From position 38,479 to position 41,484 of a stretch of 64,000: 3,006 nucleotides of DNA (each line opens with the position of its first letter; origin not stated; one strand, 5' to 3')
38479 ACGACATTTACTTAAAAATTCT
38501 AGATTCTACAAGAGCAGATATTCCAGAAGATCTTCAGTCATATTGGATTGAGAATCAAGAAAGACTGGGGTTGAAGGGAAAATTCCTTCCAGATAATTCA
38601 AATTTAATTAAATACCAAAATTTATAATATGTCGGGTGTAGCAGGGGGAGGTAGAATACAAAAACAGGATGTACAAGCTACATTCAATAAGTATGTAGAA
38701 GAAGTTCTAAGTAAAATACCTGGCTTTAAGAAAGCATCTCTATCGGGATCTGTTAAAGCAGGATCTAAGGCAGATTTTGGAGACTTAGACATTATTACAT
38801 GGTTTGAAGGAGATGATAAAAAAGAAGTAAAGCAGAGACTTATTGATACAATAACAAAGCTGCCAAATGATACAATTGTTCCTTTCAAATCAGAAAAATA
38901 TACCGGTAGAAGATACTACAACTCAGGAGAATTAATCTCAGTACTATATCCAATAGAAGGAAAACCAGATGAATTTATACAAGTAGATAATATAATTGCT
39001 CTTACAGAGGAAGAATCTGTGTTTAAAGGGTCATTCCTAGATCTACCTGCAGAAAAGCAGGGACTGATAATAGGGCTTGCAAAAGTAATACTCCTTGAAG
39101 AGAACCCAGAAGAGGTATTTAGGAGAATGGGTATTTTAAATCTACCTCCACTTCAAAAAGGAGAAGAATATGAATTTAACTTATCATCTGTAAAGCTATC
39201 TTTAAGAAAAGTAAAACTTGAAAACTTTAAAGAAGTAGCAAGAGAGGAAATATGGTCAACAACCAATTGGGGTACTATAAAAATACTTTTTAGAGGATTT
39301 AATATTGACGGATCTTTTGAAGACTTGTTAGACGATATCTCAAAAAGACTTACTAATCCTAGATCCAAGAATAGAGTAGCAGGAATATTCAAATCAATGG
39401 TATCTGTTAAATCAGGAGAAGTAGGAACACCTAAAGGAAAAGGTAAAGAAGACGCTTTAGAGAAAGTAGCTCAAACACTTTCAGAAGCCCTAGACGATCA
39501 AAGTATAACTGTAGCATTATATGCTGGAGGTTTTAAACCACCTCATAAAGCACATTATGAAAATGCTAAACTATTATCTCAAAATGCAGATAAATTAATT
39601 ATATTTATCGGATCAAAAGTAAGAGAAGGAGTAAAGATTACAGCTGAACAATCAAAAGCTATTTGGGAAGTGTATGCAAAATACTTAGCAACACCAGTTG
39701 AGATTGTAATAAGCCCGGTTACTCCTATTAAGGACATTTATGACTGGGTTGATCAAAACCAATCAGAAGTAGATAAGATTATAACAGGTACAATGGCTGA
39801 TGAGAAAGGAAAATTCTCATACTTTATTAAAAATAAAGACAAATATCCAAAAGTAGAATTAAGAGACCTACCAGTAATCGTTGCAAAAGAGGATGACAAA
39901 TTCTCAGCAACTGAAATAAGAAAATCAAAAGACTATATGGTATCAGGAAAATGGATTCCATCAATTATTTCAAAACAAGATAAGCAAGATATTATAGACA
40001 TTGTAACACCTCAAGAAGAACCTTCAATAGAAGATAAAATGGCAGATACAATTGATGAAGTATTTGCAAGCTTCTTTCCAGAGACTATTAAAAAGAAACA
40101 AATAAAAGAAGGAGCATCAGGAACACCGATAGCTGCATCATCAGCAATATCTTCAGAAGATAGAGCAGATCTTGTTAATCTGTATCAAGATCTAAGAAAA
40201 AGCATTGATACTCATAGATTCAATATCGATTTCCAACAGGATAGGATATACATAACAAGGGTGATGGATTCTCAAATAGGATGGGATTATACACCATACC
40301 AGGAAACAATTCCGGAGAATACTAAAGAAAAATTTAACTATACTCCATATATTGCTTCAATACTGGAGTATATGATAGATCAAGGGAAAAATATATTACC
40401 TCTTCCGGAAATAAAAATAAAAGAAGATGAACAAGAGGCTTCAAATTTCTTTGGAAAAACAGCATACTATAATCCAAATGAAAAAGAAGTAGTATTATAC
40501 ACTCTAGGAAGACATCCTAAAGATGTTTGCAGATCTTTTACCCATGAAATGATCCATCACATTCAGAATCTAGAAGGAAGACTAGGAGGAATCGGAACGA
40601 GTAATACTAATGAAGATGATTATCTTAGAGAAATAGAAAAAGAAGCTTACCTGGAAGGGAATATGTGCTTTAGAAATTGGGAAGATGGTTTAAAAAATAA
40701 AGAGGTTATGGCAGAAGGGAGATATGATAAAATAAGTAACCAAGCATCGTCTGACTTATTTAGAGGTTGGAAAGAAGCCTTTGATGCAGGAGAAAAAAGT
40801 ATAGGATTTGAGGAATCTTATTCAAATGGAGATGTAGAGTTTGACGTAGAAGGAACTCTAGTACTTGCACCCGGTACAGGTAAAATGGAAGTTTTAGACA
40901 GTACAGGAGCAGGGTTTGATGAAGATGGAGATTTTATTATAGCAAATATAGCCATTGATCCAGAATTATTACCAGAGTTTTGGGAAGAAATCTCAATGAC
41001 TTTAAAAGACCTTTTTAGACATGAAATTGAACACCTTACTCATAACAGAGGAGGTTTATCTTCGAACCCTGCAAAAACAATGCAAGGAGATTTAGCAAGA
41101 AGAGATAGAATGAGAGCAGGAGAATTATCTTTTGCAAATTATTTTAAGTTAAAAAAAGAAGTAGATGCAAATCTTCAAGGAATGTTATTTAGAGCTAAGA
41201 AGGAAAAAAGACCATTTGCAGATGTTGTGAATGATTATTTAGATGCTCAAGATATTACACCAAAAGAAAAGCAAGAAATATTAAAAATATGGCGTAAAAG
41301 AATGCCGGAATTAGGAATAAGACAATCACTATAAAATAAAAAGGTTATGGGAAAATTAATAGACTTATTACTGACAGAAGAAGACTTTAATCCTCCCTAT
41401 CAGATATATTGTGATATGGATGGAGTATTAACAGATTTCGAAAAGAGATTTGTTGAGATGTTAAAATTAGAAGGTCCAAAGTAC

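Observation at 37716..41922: Cluster of two Pol-beta-fold nucleotidyltransferases, an NMNAT/NadD-like adenylyltransferase domain, two HExxH motifs and an NT5C nucleotidase: candidate nucleotide-signal or NAD-related counter-defence system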

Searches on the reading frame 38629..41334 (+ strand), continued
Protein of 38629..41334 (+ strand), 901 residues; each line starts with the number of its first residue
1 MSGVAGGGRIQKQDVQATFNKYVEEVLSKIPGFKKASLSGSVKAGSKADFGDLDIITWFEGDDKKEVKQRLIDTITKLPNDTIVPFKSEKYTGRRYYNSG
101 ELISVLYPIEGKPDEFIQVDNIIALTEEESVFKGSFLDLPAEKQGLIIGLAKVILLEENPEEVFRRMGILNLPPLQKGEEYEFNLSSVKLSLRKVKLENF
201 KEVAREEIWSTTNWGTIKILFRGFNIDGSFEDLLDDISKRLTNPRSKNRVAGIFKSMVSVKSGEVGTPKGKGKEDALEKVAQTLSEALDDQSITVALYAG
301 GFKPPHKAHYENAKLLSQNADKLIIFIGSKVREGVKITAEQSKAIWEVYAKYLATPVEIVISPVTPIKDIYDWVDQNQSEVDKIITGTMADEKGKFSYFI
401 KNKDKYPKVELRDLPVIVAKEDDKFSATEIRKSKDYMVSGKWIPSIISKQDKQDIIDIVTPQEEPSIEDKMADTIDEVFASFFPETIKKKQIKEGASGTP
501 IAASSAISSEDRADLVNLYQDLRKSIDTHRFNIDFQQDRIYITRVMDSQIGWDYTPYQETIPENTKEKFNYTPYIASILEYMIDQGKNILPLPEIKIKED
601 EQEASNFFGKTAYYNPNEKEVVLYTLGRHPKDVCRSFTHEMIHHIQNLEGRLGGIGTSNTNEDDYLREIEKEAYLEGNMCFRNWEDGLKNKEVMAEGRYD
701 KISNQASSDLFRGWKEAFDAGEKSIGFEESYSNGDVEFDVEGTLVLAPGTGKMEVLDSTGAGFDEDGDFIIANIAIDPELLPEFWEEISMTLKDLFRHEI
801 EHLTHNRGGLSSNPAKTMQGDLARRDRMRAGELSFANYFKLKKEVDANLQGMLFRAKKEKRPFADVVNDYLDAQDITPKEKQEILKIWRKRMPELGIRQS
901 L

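Call 100: list_cluster_members(proteins=[P0001, P0121, P0443, P0485])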
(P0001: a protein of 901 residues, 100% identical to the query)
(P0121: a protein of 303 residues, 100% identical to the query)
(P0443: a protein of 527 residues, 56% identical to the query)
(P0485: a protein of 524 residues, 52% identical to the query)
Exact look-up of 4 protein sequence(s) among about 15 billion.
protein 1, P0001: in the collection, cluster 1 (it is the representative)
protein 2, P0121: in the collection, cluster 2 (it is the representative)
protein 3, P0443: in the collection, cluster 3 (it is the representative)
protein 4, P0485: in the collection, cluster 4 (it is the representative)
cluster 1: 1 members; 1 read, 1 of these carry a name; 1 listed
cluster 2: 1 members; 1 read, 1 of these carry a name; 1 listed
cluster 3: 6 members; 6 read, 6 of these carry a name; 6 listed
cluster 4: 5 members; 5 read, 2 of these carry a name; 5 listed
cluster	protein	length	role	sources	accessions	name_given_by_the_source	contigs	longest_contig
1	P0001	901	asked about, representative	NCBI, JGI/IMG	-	hypothetical protein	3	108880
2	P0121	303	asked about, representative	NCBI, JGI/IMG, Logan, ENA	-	hypothetical protein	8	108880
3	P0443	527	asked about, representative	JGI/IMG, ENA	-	nicotinic acid mononucleotide adenylyltransferase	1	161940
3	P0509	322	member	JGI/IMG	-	hypothetical protein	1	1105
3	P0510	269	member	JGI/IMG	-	hypothetical protein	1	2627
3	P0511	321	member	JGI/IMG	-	hypothetical protein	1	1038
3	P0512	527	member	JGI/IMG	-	phosphopantetheine adenylyltransferase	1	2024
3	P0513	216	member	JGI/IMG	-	hypothetical protein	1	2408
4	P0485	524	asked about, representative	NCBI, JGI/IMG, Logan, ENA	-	-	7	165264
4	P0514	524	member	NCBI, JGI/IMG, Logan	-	hypothetical protein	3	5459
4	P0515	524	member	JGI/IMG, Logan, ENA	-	nicotinamide mononucleotide adenylyltransferase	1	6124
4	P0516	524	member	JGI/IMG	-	-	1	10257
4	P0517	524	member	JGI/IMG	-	-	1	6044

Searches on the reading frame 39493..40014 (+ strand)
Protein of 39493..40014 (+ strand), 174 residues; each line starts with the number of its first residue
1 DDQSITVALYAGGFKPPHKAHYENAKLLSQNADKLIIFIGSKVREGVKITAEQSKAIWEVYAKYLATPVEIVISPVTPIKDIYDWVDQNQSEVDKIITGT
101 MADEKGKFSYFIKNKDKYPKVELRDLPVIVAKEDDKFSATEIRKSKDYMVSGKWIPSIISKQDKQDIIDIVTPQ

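Call 55: search_solved_structures(query=A7, max_evalue=10, show_alignments=2)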
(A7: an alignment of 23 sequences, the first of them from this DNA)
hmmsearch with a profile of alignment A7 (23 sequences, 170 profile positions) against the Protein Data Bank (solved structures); distinct sequences matched with E-value up to 10: 78 (the best 60 are shown).
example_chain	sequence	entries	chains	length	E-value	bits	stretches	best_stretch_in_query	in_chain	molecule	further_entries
1f9a_A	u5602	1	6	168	3.4e-08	36.9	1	10-44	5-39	HYPOTHETICAL PROTEIN MJ0541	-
1vlh_A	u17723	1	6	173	2.6e-06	30.8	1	4-157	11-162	Phosphopantetheine adenylyltransferase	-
5h7x_A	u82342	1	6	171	7.3e-06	29.4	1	2-45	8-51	Phosphopantetheine adenylyltransferase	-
5h16_A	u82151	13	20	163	1.3e-05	28.6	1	4-45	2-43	Phosphopantetheine adenylyltransferase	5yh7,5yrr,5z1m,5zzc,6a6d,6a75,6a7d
4nah_A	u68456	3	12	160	2e-05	28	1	4-158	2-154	Phosphopantetheine adenylyltransferase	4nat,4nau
3f3m_A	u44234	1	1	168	2.2e-05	27.8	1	4-159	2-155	Phosphopantetheine adenylyltransferase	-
8aih_A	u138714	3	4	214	2.9e-05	27.4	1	2-155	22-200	Probable nicotinate-nucleotide adenylyltransferase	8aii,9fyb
1m8g_A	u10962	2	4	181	3.1e-05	27.3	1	8-43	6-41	Nicotinamide-nucleotide Adenylyltransferase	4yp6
1m8f_A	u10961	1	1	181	4.2e-05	26.9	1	9-43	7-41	nicotinamide-nucleotide adenylyltransferase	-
1kam_A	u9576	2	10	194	5.1e-05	26.6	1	4-31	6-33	NICOTINATE-NUCLEOTIDE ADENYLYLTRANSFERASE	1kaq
1ej2_A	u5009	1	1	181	5.8e-05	26.4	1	9-43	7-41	NICOTINAMIDE MONONUCLEOTIDE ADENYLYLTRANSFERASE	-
4yp7_A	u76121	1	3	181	5.9e-05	26.4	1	9-43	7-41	Nicotinamide-nucleotide adenylyltransferase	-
4yp5_A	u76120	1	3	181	6.1e-05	26.4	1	9-43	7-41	Nicotinamide-nucleotide adenylyltransferase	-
1lw7_A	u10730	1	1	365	6.6e-05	26.3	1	5-42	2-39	TRANSCRIPTIONAL REGULATOR NADR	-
9x6f_A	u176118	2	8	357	8.5e-05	25.9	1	6-44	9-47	Nicotinamide-nucleotide adenylyltransferase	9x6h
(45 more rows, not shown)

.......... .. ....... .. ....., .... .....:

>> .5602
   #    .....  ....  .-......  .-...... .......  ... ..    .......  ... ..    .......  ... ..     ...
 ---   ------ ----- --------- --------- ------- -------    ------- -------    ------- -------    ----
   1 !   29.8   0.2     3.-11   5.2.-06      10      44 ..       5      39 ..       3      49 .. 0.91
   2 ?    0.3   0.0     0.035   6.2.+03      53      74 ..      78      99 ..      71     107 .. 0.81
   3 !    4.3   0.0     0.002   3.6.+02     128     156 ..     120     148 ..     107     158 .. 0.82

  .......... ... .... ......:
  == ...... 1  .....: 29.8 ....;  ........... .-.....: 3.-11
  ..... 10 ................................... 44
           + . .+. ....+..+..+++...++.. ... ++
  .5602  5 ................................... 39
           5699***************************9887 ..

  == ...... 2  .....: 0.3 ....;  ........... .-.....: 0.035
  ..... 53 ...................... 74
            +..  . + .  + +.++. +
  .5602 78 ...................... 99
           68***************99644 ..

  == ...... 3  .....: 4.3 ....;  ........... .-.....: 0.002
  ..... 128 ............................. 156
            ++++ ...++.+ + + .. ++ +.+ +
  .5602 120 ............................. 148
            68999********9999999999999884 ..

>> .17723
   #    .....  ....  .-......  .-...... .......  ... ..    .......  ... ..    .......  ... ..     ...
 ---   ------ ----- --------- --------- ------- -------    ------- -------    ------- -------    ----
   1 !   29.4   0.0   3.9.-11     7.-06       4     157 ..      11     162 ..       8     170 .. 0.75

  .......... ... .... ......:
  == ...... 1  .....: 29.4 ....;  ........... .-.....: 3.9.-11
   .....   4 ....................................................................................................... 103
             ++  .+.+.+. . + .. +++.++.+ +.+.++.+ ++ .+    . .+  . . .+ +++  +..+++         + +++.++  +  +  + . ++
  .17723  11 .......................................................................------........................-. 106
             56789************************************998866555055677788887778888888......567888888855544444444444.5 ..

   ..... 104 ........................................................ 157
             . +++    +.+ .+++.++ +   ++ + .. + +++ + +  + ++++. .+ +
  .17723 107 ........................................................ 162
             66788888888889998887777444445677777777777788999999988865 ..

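Call 56: search_protein_families(library=pfam, alignment_id=A7, max_evalue=0.1)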
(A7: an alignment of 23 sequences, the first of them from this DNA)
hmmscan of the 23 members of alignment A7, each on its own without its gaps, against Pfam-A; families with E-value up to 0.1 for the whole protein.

A. member 1, seq(174 aa): 1 family
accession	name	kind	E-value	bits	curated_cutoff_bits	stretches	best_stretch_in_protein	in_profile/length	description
PF01467.32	CTP_transf_like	-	0.0001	23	21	1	9-144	1-132/133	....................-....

B. families by the number of members that match (of 23 scanned): 13 families
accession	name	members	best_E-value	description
PF01467.32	CTP_transf_like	22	1.9e-07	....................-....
PF01747.23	ATP-sulfurylase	5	0.0079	ATP-sulfurylase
PF08218.17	Citrate_ly_lig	4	0.012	Citrate lyase ligase C-terminal domain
PF19498.4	DUF6033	1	0.0041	Protein of unknown function (DUF6033)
PF11495.14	Regulator_TrmB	1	0.01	Archaeal transcriptional regulator TrmB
PF04803.17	Cor1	1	0.018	Cor1/Xlr/Xmr conserved region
PF15977.11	HTH_46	1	0.019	Winged helix-turn-helix DNA binding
PF21100.3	MCM_C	1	0.041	MCM protein C-terminal winged helix-turn-helix domain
PF00175.26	NAD_binding_1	1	0.055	Oxidoreductase NAD-binding domain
PF08650.15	DASH_Dad4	1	0.068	DASH complex subunit Dad4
PF20106.4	DUF6496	1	0.079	Family of unknown function (DUF6496)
PF05822.18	UMPH-1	1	0.08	Pyrimidine 5'-nucleotidase (UMPH-1)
PF18228.7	CdiI_N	1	0.08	CdiI N-terminal domain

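Call 107: search_protein_families(library=ncbifam, alignment_id=A7, max_evalue=0.01)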
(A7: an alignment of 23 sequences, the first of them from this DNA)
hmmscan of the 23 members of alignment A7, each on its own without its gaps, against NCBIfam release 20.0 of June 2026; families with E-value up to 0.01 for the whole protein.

A. member 1, seq(174 aa): 8 families
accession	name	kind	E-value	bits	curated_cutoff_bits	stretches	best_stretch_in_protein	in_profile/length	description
NF002243.0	PRK01153.1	subfamily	3.1e-05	23.6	127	1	8-43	3-38/175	nicotinamide-nucleotide adenylyltransferase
NF003785.0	PRK05379.1-1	equivalog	5.3e-05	22.6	418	1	7-155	4-155/347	bifunctional nicotinamide-nucleotide adenylyltransferase/Nudix hydroxylase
TIGR01527.1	arch_NMN_Atrans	equivalog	0.00018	21.1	181.2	1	8-42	2-36/167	nicotinamide-nucleotide adenylyltransferase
TIGR00125.1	cyt_tran_rel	domain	0.00059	20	27.7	1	7-41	1-35/65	adenylyltransferase/cytidyltransferase family protein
NF003787.0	PRK05379.1-4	equivalog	0.0031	16.6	449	0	8-144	12-150/346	bifunctional nicotinamide-nucleotide adenylyltransferase/Nudix hydroxylase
TIGR01510.1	coaD_prev_kdtB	equivalog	0.0033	17.4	103.3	0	7-70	1-63/155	pantetheine-phosphate adenylyltransferase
NF003786.0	PRK05379.1-2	equivalog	0.0036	16.5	397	1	9-145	18-158/354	bifunctional nicotinamide-nucleotide adenylyltransferase/Nudix hydroxylase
NF003791.0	PRK05379.2-3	equivalog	0.0047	16.2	409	1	6-44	6-44/340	bifunctional nicotinamide-nucleotide adenylyltransferase/Nudix hydroxylase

B. families by the number of members that match (of 23 scanned): 26 families (the first 25 are shown)
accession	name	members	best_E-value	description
TIGR00125.1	cyt_tran_rel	21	1.6e-08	adenylyltransferase/cytidyltransferase family protein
TIGR01510.1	coaD_prev_kdtB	19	1.7e-08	pantetheine-phosphate adenylyltransferase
NF002243.0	PRK01153.1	18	1e-07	nicotinamide-nucleotide adenylyltransferase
TIGR00482.1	TIGR00482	14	6.4e-07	nicotinate (nicotinamide) nucleotide adenylyltransferase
NF000843.0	PRK00071.2-2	12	7.2e-07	nicotinate-nucleotide adenylyltransferase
NF000841.0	PRK00071.1-4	11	2.3e-07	nicotinate-nucleotide adenylyltransferase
TIGR01527.1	arch_NMN_Atrans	11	3.5e-07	nicotinamide-nucleotide adenylyltransferase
NF000840.1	PRK00071.1-3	9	2.4e-07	nicotinate-nucleotide adenylyltransferase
TIGR01526.1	nadR_NMN_Atrans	7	3.8e-06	nicotinamide-nucleotide adenylyltransferase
NF000845.0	PRK00071.2-4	7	1.3e-05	nicotinate-nucleotide adenylyltransferase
NF003791.0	PRK05379.2-3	5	0.00044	bifunctional nicotinamide-nucleotide adenylyltransferase/Nudix hydroxylase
NF003787.0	PRK05379.1-4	5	0.00049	bifunctional nicotinamide-nucleotide adenylyltransferase/Nudix hydroxylase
NF003790.0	PRK05379.2-2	4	0.0014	bifunctional nicotinamide mononucleotide adenylyltransferase/ADP-ribose pyrophosphatase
NF005519.0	PRK07152.1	3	9.9e-05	nicotinate-nucleotide adenylyltransferase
NF003786.0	PRK05379.1-2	3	0.00021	bifunctional nicotinamide-nucleotide adenylyltransferase/Nudix hydroxylase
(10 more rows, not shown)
